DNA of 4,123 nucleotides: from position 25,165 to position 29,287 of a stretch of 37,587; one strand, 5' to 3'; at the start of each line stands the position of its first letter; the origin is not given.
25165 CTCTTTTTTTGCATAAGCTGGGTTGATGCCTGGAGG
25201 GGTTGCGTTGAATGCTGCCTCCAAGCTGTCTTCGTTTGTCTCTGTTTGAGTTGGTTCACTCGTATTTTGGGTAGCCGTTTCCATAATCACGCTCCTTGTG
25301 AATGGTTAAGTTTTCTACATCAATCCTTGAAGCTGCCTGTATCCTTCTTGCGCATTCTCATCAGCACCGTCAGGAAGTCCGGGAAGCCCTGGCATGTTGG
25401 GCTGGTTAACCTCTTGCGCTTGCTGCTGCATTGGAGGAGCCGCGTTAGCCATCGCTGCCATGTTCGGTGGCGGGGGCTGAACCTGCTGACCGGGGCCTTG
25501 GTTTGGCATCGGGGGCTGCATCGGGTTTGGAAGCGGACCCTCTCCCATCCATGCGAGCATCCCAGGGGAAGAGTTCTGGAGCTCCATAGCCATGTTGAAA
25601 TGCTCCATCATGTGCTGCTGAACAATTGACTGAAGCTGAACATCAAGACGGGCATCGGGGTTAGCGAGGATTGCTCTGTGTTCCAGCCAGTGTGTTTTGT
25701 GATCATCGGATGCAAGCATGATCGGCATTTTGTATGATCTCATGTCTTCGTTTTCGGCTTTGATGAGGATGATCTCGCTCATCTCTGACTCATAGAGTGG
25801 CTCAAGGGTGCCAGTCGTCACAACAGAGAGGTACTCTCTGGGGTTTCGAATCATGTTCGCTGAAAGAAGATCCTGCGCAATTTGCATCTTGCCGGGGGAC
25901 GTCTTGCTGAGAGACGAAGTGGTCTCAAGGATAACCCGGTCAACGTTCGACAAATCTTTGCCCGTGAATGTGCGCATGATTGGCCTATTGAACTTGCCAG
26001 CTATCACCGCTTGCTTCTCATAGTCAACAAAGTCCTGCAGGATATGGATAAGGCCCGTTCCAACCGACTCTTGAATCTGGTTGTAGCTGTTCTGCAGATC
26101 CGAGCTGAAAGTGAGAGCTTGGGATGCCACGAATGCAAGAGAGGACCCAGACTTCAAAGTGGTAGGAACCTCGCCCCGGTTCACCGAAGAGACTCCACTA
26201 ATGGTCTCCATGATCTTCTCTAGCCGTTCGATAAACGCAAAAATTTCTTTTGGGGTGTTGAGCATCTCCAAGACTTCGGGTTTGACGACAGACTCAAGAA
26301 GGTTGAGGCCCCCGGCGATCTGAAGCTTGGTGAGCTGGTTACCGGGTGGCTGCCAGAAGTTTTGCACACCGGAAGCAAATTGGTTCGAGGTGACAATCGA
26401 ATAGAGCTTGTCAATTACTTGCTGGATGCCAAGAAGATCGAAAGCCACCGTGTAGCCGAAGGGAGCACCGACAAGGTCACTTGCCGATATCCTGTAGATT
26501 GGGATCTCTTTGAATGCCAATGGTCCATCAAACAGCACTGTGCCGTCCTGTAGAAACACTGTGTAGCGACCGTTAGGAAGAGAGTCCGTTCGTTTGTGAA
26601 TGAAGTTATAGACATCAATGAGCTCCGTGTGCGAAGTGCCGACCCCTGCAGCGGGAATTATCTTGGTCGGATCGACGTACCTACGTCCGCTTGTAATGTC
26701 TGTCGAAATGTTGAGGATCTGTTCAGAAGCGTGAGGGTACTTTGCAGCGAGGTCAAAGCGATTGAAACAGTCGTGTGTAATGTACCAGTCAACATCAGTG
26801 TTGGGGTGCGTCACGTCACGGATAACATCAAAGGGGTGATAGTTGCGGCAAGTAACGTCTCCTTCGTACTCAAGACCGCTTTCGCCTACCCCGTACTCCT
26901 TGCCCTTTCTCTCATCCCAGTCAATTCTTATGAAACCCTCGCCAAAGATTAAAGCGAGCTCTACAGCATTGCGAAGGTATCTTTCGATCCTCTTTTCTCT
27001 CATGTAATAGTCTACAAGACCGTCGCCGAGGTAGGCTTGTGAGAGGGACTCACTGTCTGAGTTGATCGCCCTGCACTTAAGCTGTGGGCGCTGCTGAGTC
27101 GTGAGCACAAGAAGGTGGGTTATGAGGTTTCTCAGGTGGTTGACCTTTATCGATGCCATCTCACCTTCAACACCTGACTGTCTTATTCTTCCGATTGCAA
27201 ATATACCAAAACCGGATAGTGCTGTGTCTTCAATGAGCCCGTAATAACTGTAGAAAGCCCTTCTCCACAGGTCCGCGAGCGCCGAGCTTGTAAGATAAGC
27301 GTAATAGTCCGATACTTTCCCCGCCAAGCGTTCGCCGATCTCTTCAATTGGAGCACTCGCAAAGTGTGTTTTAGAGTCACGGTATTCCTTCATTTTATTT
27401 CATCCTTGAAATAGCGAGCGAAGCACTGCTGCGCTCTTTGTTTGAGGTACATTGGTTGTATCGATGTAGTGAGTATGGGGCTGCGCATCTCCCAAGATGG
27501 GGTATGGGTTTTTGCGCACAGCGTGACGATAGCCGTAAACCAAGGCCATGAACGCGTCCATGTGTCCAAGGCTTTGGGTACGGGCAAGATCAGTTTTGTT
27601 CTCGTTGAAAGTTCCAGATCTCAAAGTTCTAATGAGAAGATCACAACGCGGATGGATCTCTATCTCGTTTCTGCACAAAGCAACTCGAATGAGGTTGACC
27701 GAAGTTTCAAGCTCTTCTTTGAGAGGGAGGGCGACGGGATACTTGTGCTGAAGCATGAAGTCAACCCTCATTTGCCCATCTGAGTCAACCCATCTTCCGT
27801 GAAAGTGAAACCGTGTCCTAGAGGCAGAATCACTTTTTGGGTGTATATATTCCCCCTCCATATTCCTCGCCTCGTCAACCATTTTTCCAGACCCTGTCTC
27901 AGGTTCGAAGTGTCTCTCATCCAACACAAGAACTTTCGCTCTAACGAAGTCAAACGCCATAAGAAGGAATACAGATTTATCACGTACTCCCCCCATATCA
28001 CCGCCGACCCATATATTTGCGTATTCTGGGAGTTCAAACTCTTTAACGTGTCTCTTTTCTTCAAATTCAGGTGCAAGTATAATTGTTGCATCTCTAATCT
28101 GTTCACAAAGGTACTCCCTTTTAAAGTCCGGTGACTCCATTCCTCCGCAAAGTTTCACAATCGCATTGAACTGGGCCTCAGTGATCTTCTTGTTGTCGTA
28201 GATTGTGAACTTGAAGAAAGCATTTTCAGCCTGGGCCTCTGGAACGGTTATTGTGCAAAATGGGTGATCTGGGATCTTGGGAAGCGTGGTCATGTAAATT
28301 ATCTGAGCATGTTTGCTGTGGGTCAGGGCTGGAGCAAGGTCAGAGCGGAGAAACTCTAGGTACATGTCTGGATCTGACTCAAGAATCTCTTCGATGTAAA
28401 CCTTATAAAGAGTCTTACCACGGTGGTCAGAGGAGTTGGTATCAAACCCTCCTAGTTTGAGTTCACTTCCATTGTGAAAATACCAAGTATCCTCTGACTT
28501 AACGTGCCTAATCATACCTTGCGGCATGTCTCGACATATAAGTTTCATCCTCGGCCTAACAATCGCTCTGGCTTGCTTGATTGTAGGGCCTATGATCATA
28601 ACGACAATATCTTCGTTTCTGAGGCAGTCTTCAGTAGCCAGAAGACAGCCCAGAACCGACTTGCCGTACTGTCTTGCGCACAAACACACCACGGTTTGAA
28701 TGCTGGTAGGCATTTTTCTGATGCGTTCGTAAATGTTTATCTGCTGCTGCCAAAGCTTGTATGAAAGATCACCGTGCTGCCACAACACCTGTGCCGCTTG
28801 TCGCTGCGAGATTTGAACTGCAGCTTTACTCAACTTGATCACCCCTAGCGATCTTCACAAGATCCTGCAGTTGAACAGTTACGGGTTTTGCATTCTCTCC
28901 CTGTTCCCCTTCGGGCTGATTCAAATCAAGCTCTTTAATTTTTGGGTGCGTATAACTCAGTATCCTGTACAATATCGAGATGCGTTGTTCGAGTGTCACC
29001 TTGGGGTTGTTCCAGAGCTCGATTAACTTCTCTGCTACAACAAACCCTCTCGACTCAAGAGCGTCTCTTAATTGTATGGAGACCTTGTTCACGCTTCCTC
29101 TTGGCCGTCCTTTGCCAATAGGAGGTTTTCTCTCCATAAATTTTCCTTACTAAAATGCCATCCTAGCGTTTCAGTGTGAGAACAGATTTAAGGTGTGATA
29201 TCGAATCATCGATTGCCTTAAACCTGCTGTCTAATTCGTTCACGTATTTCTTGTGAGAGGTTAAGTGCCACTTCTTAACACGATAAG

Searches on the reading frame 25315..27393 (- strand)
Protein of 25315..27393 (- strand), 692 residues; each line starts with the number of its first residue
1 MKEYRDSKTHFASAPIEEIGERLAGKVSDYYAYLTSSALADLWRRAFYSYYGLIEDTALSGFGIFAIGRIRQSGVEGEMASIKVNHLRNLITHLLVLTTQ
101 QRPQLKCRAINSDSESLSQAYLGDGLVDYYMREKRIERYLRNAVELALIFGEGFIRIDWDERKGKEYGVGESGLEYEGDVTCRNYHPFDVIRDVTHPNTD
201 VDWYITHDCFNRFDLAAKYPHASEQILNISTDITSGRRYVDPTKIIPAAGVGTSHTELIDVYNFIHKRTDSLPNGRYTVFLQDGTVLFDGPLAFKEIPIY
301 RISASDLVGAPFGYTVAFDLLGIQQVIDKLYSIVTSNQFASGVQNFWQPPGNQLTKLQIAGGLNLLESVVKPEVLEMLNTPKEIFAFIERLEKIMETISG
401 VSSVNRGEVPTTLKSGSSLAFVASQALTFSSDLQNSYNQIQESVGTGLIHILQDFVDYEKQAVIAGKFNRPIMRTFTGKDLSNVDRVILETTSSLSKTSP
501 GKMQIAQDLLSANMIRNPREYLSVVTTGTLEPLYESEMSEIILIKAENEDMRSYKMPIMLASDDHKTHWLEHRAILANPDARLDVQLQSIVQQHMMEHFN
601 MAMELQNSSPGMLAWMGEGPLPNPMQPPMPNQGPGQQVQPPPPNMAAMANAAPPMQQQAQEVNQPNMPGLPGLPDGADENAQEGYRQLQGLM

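Call 7: search_protein_families(library=phrogs, proteins=[window:25315-27393:-], max_evalue=0.001)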
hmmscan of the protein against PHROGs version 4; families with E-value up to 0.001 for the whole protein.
window:25315-27393:- (692 aa): 1 family
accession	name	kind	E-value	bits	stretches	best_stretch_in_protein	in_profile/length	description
phrog_156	-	head and packaging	1.6e-14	54.2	1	83-491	62-491/681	portal protein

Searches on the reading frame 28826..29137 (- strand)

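Call 77: search_protein_families(library=phrogs, proteins=[window:28826-29137:-], max_evalue=0.01)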
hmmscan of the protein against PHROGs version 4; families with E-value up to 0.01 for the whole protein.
window:28826-29137:- (103 aa): 2 families
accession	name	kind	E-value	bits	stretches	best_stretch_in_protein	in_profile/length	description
phrog_15261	-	unknown function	4.2e-06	28.1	1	7-79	13-85/99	-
phrog_8771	-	unknown function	0.0005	21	1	10-99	31-122/142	-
